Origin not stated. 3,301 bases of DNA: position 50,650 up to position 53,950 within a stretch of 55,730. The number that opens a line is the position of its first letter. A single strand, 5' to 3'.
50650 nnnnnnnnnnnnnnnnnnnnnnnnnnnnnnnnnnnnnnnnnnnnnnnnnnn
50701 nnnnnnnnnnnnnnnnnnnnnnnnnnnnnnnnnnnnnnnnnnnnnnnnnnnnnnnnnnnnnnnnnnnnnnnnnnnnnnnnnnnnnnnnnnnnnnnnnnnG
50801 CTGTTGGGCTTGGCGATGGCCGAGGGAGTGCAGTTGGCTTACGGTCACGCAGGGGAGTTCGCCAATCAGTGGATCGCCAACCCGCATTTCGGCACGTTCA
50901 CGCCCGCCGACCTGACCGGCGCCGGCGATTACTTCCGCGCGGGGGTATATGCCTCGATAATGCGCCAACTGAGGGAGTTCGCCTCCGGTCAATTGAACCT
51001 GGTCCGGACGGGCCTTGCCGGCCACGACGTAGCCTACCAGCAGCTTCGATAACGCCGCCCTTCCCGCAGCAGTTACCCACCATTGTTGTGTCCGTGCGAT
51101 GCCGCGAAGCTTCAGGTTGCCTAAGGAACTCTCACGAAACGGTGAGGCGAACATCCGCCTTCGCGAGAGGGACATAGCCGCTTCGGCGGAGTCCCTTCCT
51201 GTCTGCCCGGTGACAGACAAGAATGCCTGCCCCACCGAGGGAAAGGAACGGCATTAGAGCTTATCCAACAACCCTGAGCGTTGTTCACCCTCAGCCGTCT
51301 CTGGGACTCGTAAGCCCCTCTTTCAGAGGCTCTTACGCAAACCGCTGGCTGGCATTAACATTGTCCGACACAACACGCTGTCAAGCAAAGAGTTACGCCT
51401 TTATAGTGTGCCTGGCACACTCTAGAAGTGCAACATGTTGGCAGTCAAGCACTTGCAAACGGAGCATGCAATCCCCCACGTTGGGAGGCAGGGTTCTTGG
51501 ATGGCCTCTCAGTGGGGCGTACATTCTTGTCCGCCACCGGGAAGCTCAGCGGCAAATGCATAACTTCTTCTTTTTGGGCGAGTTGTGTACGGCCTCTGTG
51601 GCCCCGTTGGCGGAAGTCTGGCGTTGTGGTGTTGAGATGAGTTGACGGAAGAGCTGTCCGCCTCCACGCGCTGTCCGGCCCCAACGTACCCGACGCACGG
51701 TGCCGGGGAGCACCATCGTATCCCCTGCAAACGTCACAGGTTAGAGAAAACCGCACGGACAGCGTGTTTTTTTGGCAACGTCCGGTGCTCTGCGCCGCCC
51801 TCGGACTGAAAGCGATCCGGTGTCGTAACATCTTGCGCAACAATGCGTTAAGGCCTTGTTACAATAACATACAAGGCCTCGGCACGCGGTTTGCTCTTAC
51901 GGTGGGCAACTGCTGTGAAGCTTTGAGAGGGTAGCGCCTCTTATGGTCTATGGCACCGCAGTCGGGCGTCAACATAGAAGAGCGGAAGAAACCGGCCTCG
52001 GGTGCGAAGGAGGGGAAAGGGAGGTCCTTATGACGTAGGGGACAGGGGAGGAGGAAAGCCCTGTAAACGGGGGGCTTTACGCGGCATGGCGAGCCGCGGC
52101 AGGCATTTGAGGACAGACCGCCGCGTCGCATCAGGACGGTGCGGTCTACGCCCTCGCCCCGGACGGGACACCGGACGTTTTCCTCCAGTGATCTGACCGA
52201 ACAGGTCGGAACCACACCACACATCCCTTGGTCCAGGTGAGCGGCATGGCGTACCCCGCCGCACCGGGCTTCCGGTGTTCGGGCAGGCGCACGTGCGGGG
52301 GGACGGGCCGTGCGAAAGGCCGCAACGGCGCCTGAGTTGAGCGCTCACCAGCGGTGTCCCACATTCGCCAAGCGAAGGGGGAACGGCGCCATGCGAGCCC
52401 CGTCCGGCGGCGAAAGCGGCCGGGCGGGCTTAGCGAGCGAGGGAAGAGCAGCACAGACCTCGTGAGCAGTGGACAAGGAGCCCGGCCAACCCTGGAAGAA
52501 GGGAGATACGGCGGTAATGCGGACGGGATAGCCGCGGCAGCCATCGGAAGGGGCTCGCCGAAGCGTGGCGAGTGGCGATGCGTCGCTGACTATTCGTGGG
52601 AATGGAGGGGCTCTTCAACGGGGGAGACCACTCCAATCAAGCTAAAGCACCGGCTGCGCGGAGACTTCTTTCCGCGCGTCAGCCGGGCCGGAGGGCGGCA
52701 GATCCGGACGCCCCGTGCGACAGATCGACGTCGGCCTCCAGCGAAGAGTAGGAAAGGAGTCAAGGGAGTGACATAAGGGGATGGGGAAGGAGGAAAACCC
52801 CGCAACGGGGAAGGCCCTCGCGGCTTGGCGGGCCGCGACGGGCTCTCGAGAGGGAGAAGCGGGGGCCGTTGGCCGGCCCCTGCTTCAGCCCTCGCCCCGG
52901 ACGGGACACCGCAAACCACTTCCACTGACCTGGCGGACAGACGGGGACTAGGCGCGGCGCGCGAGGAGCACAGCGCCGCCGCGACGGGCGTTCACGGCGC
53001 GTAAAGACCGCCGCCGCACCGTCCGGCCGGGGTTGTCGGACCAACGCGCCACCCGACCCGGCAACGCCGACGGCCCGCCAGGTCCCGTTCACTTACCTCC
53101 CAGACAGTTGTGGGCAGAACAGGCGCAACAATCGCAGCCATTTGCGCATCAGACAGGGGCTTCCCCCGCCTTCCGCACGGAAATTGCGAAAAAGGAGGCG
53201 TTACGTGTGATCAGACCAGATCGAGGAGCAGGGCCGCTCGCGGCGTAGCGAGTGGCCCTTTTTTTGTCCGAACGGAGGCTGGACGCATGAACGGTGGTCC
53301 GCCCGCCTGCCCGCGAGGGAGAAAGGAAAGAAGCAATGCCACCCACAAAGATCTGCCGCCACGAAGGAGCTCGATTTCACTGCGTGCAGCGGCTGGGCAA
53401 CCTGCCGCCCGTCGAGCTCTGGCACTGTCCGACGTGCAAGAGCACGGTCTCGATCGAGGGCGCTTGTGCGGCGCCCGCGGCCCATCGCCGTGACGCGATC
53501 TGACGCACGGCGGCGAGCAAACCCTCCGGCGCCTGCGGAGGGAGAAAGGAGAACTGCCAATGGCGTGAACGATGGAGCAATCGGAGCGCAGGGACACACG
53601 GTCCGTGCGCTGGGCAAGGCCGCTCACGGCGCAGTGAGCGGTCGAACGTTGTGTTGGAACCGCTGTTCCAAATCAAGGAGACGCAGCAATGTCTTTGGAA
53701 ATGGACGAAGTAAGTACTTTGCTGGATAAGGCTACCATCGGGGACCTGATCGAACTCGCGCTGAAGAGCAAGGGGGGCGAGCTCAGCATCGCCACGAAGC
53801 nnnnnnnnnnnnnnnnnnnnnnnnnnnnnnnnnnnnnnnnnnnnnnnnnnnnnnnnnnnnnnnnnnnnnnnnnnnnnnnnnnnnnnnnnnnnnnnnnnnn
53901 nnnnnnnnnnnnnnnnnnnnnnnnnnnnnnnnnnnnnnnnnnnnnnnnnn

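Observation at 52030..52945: Two paralogous ~180-nt modules with an identical 24-mer, a conserved hairpin and a length-variable hairpin at the same position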

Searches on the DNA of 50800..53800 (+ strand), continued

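Call 82: search_with_rna_model(model_id=R1, sources=[L034, L035], max_evalue=1, show_alignments=3, filters=off)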
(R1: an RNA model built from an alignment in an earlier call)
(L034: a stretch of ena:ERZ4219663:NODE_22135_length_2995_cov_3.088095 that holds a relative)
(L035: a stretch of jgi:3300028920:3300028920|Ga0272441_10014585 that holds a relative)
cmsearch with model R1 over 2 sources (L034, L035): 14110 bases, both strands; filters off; matches with E-value up to 1: 7.
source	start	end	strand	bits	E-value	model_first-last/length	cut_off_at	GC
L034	260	447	+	34.9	3.7e-08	1-190/190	no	0.65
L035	2285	2385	+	14.7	0.0039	1-190/190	no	0.64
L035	8902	8922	-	9.4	0.081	166-186/190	no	0.71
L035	6638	6726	+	6.7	0.38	1-190/190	no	0.62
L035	8765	8835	+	5.7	0.68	1-190/190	no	0.65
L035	5369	5381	+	5.2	0.89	61-73/190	no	0.85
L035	8520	8532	+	5.2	0.89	61-73/190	no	0.85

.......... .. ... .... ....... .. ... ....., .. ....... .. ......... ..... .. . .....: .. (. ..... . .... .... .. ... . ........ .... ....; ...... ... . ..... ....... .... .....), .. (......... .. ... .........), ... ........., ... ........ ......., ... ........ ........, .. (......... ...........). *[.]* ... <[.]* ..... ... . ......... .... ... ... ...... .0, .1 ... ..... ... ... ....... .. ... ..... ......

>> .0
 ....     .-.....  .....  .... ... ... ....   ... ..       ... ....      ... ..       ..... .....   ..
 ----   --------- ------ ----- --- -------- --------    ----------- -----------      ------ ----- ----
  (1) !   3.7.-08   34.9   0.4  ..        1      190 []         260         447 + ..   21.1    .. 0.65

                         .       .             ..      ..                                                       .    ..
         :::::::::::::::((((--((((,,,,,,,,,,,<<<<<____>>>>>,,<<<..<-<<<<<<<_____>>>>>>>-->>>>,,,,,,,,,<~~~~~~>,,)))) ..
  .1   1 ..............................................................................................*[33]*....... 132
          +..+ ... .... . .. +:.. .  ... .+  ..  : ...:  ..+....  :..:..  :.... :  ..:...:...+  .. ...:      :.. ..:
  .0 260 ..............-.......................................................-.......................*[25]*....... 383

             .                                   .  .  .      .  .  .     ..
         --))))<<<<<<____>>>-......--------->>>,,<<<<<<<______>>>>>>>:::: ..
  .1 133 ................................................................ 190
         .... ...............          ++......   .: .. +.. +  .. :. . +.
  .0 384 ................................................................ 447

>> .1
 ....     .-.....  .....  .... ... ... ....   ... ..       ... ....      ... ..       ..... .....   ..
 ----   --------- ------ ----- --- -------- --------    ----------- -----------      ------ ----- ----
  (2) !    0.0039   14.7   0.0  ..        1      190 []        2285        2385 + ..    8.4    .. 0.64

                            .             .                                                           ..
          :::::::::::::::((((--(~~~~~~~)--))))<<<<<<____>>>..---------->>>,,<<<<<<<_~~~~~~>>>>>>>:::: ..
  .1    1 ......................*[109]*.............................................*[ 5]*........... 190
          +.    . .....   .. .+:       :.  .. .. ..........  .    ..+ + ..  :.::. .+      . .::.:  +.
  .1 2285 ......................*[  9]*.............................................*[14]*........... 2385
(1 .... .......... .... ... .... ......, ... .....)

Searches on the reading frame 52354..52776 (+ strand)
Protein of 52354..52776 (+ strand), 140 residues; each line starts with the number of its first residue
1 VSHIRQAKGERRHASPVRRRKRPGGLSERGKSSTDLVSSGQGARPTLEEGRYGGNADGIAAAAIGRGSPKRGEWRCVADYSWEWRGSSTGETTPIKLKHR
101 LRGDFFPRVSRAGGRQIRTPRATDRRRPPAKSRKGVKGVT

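Call 9: search_protein_families(library=pfam, proteins=[window:52354-52776:+], max_evalue=0.01)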
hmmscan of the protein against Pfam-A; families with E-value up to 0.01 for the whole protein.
window:52354-52776:+ (140 aa): 0 families
